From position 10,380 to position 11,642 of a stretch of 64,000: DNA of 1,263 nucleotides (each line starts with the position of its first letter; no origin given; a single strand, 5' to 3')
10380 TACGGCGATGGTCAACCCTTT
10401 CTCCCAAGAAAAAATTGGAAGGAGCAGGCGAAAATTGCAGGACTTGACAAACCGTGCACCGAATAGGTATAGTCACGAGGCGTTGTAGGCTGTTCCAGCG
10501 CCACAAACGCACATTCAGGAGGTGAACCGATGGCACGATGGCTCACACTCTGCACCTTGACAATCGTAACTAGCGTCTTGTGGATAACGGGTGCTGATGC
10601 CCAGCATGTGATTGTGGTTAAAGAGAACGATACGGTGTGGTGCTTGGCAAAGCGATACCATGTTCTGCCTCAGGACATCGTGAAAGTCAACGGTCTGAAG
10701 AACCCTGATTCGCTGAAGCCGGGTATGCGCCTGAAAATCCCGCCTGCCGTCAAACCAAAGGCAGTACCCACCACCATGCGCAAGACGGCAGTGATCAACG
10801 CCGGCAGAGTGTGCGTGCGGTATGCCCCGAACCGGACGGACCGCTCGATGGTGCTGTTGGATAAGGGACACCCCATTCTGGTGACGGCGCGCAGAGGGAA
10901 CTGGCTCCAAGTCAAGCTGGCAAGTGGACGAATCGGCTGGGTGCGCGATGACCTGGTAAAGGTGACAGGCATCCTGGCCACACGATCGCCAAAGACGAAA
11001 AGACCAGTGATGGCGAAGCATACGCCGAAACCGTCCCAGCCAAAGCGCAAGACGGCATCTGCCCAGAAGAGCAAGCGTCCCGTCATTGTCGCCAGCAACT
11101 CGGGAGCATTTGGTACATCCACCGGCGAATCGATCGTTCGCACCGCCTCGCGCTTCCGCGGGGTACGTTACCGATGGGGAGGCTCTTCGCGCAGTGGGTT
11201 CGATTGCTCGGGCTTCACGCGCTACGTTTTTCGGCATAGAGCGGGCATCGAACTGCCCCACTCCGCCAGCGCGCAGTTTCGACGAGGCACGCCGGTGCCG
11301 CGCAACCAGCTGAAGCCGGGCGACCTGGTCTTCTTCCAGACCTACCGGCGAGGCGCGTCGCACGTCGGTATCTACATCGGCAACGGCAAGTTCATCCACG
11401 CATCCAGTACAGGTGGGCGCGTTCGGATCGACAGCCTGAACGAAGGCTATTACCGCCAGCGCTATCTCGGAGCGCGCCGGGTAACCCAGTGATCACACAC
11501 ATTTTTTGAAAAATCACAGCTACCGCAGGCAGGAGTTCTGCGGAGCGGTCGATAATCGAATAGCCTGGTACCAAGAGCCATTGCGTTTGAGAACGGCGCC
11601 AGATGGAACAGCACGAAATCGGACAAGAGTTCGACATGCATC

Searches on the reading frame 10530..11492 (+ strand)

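Call 53: search_protein_families(library=pfam, proteins=[window:10530-11492:+], max_evalue=0.001)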
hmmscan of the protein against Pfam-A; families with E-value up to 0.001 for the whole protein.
window:10530-11492:+ (320 aa): 5 families
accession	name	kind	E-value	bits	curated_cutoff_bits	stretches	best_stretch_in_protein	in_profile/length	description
PF00877.26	NLPC_P60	-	7.3e-37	126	23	1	211-317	1-105/105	NlpC/P60 family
PF01476.26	LysM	-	6.1e-13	48.9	20.9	1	29-71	2-43/43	LysM domain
PF06347.19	SH3_4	-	2.6e-05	24.4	24.1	1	92-142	3-53/56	Bacterial SH3 domain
PF08239.17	SH3_3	-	0.00014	22.4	27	1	110-142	19-52/54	Bacterial SH3 domain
PF04970.19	LRAT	-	0.00063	20.5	24.3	0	260-294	2-34/120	Lecithin retinol acyltransferase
